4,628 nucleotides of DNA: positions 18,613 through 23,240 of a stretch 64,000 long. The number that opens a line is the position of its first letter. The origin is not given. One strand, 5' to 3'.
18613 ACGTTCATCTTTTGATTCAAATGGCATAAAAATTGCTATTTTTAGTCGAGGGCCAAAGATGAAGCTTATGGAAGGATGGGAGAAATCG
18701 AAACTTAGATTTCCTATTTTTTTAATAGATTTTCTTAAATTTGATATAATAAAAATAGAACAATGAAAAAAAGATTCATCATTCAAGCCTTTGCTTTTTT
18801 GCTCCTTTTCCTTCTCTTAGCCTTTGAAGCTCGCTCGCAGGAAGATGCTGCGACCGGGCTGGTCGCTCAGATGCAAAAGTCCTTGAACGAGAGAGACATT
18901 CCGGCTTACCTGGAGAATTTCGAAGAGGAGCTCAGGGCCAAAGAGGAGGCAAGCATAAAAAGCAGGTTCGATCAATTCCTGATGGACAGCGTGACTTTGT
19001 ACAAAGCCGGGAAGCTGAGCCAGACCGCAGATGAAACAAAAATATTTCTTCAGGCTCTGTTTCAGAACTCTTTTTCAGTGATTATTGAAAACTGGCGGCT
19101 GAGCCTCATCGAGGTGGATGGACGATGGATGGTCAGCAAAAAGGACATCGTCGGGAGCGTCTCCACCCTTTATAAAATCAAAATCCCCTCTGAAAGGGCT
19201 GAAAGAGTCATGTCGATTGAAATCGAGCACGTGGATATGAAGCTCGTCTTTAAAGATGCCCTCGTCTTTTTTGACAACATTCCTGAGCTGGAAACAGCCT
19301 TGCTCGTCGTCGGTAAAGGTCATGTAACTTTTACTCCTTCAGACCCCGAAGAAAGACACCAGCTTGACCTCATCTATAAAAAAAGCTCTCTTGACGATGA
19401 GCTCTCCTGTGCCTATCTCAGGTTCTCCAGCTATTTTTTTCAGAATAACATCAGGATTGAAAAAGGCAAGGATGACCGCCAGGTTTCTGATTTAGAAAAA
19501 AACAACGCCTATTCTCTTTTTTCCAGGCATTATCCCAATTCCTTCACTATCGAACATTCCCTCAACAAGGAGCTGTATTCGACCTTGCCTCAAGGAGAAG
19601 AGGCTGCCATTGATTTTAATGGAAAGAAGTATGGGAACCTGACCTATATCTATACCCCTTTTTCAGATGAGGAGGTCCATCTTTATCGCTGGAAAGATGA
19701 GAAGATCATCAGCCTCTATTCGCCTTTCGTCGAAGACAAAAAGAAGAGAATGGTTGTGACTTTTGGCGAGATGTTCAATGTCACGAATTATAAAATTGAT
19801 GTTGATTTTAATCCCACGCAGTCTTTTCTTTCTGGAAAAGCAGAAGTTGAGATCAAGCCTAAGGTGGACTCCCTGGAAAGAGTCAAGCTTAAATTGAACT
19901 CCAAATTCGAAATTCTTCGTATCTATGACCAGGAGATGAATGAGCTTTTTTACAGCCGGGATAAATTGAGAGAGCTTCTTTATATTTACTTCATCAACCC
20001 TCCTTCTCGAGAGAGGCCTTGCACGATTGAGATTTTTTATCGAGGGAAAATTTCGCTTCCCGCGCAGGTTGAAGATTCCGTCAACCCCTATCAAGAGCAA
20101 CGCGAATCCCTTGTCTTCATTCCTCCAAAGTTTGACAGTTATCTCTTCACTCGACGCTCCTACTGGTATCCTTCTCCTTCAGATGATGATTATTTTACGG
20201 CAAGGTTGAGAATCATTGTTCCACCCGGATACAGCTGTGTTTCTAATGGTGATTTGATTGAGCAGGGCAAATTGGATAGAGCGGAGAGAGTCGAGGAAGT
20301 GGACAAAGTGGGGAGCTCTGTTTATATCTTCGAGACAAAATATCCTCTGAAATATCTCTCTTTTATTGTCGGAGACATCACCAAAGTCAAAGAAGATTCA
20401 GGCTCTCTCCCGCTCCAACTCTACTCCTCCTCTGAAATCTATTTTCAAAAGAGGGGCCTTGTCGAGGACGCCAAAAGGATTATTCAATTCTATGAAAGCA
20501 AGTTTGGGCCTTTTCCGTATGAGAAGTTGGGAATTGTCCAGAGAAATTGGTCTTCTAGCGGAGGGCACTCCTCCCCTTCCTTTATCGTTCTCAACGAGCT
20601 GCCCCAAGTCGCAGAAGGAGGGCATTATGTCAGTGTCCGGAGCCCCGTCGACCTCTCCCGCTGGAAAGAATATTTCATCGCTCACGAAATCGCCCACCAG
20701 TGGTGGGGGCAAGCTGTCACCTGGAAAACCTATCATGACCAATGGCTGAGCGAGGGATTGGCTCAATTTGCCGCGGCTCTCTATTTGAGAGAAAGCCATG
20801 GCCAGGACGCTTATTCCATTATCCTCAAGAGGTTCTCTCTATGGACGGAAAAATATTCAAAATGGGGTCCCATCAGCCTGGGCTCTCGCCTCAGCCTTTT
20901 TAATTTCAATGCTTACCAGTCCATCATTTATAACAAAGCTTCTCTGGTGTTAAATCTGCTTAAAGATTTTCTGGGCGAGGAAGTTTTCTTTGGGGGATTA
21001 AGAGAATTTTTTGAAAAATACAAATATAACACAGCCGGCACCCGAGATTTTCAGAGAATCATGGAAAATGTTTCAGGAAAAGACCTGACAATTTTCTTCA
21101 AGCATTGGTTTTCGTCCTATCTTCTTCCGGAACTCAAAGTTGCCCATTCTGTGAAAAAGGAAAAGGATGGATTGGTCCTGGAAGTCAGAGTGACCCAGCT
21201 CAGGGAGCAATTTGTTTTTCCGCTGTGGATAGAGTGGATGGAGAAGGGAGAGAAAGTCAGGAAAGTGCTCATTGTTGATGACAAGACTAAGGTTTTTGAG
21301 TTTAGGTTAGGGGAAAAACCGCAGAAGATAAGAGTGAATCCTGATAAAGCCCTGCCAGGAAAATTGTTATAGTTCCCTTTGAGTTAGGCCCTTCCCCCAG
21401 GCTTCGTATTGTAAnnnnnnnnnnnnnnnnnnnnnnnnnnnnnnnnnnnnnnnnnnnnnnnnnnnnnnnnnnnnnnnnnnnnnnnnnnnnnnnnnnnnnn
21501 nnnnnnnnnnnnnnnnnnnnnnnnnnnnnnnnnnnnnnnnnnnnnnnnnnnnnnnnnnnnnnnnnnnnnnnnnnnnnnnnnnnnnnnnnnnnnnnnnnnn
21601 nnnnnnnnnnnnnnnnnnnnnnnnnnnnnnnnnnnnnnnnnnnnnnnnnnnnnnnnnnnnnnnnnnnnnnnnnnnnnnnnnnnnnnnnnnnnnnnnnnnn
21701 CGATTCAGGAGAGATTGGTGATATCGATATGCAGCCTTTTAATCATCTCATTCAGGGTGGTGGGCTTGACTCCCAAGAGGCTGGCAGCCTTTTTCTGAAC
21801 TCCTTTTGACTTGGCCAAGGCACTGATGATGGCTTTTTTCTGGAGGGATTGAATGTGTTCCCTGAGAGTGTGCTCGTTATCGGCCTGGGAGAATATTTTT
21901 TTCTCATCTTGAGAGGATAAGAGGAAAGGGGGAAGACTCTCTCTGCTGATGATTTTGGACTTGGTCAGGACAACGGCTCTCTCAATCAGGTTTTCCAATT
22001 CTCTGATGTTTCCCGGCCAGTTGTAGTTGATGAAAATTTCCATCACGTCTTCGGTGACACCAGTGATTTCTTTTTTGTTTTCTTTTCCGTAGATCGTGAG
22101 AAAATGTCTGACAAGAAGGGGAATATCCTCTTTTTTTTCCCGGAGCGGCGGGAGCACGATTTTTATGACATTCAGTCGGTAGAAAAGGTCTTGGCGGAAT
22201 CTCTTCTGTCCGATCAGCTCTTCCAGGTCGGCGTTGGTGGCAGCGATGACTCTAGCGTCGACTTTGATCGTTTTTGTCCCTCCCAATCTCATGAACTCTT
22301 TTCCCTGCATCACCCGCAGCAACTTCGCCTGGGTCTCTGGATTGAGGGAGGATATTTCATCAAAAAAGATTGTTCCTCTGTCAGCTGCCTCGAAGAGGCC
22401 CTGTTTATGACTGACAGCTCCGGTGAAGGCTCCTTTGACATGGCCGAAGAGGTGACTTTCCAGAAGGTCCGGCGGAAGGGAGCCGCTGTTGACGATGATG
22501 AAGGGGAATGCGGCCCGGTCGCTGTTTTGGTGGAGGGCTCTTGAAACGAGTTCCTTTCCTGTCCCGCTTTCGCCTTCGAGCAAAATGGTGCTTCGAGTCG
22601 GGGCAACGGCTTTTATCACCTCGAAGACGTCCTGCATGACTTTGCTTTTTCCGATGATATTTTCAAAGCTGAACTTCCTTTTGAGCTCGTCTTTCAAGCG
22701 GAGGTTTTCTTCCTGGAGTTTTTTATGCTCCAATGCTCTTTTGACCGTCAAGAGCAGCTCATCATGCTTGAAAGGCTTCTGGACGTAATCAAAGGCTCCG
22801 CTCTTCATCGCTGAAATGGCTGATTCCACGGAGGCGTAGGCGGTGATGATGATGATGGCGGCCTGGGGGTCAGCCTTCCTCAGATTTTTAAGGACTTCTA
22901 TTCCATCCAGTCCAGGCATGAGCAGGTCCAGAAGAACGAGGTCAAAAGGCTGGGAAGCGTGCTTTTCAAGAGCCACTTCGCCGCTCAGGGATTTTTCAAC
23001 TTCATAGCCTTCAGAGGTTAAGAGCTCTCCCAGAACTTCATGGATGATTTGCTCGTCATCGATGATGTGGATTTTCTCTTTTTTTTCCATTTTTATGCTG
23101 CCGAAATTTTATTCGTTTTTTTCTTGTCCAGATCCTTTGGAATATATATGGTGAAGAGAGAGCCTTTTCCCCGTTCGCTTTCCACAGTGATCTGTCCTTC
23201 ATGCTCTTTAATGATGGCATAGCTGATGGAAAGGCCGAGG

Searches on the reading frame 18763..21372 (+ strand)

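Call 90: search_protein_families(library=pfam, proteins=[window:18763-21372:+], max_evalue=0.0001)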
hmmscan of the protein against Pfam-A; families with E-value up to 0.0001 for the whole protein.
window:18763-21372:+ (869 aa): 1 family
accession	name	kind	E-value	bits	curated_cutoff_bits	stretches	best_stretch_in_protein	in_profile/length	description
PF01433.26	Peptidase_M1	-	4.3e-27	95.6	27.7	1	568-782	4-218/218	Peptidase family M1 domain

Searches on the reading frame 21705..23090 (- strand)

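Call 78: search_protein_families(library=pfam, proteins=[window:21705-23090:-], max_evalue=0.0001)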
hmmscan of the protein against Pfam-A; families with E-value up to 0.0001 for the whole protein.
window:21705-23090:- (461 aa): 9 families
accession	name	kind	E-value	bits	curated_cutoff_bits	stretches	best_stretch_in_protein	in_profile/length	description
PF00158.32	Sigma54_activat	-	3.4e-67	225.8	20.2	1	145-311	1-167/168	Sigma-54 interaction domain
PF00072.30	Response_reg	-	1.1e-30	106.5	30.2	1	7-116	1-110/111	Response regulator receiver domain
PF25601.1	AAA_lid_14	-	6.3e-28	96.9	27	1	317-397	1-81/87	AAA+ ATPase lid domain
PF14532.12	Sigma54_activ_2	-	8.4e-21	75.1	25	1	146-316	1-138/138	Sigma-54 interaction domain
PF07728.20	AAA_5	-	1.1e-08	35.6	22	1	169-287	2-123/139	AAA domain (dynein-related subfamily)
PF02954.25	HTH_8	-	2.7e-07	30.7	22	1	416-451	5-40/42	Bacterial regulatory protein, Fis family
PF07724.20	AAA_2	-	4.2e-07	30.6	27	1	167-298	4-136/166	AAA domain (Cdc48 subfamily)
PF00004.35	AAA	-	1.8e-06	28.8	21.2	1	169-292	1-114/131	ATPase family associated with various cellular activities (AAA)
PF07726.17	AAA_3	-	3.3e-05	24.2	27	1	169-286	2-111/131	ATPase family associated with various cellular activities (AAA)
